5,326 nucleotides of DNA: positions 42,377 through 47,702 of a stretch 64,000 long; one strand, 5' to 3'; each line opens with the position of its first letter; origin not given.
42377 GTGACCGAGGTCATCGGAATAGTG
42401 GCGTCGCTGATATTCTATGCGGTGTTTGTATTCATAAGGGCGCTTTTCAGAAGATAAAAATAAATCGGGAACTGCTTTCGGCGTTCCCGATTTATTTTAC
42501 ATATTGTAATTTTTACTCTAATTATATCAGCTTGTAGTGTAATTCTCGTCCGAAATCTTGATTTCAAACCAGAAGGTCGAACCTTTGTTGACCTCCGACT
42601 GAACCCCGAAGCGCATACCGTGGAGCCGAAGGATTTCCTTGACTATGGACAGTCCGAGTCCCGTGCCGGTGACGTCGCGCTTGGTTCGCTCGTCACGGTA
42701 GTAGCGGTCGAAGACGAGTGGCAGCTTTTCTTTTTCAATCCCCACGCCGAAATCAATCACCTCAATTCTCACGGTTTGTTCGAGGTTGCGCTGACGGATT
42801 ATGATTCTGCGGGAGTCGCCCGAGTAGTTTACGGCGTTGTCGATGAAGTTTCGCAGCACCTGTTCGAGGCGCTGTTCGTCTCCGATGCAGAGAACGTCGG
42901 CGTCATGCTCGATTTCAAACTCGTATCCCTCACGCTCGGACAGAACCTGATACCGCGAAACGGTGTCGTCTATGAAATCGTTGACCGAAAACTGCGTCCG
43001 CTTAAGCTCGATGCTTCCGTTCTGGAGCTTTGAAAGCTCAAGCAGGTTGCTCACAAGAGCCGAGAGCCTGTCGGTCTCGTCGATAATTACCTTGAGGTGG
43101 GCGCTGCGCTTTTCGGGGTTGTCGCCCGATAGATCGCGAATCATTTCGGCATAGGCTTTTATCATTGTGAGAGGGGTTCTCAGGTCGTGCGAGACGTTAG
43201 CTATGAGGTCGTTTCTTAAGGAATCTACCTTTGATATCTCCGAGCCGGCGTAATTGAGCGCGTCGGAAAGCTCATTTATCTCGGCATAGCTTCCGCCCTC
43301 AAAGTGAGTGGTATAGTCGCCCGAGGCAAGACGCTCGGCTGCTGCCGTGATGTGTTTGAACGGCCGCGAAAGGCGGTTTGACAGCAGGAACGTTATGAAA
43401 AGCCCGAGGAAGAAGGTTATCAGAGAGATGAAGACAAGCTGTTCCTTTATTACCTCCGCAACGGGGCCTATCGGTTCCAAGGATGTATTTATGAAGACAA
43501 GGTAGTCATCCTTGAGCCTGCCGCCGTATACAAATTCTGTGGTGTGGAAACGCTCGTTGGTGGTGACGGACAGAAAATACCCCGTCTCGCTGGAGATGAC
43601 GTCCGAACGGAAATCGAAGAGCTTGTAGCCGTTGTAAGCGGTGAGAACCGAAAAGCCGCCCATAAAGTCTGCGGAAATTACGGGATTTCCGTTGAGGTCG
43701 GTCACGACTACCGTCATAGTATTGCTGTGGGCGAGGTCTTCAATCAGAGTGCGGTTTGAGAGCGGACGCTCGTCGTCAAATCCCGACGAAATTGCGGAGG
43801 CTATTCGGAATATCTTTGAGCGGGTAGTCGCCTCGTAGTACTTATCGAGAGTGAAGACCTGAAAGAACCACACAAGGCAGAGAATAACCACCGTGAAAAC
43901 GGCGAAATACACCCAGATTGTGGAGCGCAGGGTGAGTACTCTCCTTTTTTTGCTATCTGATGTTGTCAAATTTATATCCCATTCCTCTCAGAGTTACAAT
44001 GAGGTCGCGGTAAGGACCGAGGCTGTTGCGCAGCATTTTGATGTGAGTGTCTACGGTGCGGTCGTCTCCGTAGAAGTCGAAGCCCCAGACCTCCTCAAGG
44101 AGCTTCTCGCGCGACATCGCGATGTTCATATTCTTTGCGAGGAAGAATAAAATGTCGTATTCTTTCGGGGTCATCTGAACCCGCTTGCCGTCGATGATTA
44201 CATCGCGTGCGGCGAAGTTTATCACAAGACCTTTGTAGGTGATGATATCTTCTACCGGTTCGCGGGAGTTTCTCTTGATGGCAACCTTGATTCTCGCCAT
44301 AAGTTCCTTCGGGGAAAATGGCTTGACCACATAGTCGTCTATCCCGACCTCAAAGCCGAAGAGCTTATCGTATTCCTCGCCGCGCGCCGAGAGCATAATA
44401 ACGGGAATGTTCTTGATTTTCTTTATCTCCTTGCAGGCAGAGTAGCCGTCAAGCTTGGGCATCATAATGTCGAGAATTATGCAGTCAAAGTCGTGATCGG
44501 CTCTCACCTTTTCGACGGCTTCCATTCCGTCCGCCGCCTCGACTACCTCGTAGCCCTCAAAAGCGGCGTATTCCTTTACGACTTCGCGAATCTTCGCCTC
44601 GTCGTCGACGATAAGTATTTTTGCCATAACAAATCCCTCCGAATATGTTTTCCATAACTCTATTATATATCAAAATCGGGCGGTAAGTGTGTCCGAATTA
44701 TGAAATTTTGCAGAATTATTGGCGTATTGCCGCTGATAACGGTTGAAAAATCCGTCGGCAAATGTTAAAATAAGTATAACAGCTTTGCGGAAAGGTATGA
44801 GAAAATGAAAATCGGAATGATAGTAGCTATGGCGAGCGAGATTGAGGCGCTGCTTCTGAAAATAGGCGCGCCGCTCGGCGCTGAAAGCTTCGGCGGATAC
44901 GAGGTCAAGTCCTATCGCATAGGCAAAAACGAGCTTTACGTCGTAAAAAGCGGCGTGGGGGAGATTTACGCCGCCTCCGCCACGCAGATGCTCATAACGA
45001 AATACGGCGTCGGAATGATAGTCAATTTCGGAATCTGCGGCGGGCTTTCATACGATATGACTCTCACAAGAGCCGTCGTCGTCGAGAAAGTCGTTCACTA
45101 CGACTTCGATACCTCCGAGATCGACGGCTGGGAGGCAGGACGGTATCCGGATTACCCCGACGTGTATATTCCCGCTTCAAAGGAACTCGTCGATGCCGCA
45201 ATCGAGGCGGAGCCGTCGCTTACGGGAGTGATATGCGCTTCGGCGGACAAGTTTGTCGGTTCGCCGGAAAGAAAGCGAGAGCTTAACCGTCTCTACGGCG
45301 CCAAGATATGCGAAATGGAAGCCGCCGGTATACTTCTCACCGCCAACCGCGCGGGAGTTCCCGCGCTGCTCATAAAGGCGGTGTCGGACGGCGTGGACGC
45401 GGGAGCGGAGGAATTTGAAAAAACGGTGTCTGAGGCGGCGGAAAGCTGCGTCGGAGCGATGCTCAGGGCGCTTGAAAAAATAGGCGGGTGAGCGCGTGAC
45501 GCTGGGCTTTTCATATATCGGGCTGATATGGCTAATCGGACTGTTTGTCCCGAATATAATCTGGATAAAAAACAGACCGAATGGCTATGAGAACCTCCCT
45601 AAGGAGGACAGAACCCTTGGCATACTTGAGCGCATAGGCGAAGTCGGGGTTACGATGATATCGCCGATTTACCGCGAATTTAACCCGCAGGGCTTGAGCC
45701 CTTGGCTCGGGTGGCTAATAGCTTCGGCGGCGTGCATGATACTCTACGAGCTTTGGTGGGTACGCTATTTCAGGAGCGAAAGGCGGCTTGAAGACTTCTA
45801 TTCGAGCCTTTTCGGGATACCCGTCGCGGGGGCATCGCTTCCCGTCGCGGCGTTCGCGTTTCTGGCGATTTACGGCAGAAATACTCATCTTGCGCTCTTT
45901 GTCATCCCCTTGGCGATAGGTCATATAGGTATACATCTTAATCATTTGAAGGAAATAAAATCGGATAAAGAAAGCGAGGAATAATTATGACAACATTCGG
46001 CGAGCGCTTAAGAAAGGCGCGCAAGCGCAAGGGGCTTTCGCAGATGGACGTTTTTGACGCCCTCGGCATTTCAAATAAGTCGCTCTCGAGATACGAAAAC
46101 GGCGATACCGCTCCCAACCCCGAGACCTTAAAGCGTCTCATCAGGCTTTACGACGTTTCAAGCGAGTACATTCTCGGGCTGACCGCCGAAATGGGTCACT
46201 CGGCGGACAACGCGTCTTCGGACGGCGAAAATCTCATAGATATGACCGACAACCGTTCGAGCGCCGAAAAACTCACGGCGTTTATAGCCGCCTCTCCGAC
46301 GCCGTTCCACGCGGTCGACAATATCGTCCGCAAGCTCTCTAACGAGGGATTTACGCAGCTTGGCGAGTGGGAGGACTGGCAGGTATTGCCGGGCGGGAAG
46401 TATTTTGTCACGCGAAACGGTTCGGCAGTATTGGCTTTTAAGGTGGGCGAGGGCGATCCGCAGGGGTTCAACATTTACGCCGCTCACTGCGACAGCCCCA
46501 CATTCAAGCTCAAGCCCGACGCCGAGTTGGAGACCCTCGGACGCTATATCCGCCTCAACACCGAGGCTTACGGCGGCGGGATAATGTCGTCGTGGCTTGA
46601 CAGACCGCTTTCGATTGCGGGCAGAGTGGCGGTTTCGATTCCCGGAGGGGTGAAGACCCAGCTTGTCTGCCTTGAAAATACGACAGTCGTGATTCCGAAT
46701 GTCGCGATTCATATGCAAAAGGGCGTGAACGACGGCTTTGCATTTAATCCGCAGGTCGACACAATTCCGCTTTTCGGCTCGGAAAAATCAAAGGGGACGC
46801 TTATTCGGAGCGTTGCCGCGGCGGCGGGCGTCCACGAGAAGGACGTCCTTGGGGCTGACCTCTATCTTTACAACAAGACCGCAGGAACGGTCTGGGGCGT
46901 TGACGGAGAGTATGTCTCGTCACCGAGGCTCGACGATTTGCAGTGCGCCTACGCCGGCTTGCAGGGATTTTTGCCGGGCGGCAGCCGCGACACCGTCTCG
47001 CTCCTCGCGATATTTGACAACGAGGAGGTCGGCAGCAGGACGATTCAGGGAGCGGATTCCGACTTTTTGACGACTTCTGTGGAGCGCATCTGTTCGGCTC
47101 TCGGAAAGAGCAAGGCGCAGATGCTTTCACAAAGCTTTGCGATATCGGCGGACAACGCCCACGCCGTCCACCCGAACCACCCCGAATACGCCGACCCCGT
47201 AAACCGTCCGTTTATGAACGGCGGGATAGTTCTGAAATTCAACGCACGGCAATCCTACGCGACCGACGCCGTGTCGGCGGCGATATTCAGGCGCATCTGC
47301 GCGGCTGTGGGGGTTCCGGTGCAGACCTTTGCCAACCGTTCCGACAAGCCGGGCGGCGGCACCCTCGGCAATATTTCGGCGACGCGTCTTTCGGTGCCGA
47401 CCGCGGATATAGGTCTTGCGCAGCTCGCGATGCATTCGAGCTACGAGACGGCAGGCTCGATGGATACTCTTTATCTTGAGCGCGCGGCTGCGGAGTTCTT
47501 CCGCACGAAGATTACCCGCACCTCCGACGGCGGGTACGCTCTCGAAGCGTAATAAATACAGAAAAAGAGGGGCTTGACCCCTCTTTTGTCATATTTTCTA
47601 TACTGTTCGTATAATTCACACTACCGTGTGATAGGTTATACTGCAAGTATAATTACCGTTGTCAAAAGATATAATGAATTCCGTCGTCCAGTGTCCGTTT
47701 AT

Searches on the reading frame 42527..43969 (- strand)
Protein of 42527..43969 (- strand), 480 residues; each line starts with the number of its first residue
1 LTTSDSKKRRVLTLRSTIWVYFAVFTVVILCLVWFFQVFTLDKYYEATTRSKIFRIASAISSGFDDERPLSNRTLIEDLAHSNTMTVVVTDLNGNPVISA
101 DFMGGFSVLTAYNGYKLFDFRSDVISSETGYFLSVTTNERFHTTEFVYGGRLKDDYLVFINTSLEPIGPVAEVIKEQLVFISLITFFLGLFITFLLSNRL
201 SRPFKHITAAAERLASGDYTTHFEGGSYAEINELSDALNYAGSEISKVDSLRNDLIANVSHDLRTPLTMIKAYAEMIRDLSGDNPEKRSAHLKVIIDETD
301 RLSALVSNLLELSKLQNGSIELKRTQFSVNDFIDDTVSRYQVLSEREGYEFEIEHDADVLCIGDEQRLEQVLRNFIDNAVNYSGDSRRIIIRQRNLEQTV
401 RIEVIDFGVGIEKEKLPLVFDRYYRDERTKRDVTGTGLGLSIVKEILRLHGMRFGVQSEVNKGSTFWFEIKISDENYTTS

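Call 18: search_protein_families(library=pfam, proteins=[window:42527-43969:-], max_evalue=0.001)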
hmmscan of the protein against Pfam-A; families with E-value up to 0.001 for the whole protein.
window:42527-43969:- (480 aa): 3 families
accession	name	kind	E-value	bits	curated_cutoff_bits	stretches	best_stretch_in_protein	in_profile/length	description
PF02518.31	HATPase_c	-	1.2e-27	97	26.4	1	363-472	1-109/111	Histidine kinase-, DNA gyrase B-, and HSP90-like ATPase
PF00512.31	HisKA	-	8.3e-20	71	26.9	1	252-318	2-66/66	His Kinase A (phospho-acceptor) domain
PF00672.30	HAMP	-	6e-08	33.3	25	1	195-240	1-46/53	HAMP domain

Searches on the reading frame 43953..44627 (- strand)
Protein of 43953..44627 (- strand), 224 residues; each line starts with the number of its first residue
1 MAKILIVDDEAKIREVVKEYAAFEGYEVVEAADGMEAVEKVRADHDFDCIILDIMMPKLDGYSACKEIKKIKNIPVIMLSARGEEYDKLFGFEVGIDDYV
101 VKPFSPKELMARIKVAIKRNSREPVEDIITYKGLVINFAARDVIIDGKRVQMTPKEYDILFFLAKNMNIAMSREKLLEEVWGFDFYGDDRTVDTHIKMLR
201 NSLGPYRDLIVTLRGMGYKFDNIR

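Call 18: search_protein_families(library=pfam, proteins=[window:43953-44627:-], max_evalue=0.001)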
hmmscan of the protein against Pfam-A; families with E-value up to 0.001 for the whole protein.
window:43953-44627:- (224 aa): 3 families
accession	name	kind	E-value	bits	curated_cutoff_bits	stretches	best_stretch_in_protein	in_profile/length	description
PF00072.30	Response_reg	-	6.4e-31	107.2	30.2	1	4-114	1-111/111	Response regulator receiver domain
PF00486.34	Trans_reg_C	-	6.1e-24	84.3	26.2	1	147-220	1-77/77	Transcriptional regulatory protein, C terminal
PF03709.21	OKR_DC_1_N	-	0.00045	20.9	29.3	1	10-81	3-71/111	Orn/Lys/Arg decarboxylase, N-terminal domain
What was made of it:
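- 43953..44627 (-): OmpR-type response regulator. Response_reg plus Trans_reg_C (call 18).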

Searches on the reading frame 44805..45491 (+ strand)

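Call 18: search_protein_families(library=pfam, proteins=[window:44805-45491:+], max_evalue=0.001)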
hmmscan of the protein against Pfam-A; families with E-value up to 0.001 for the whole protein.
window:44805-45491:+ (228 aa): 1 family
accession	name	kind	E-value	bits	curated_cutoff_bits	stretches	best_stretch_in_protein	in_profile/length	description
PF01048.26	PNP_UDP_1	-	3e-34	118.9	25.1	1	2-222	1-231/233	Phosphorylase superfamily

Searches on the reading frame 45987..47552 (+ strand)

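Call 18: search_protein_families(library=pfam, proteins=[window:45987-47552:+], max_evalue=0.001)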
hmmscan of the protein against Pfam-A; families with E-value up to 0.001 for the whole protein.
window:45987-47552:+ (521 aa): 6 families
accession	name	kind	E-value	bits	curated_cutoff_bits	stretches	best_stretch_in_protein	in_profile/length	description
PF02127.20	Peptidase_M18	-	1.9e-116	389.9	24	1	99-505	1-432/432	Aminopeptidase I zinc metalloprotease (M18)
PF01381.28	HTH_3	-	9.1e-16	58.1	23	1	8-62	1-55/55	Helix-turn-helix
PF13560.12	HTH_31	-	2.7e-14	53.7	27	1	4-58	2-57/64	Helix-turn-helix domain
PF12844.13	HTH_19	-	4e-11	43.1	30.2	1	5-64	1-60/64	Helix-turn-helix domain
PF22495.2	HTH_92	-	8.6e-05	22.2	27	1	9-55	1-45/45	RsaL-like HTH domain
PF13413.12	HTH_25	-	0.00064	19.9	24.6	0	7-46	1-40/62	Helix-turn-helix domain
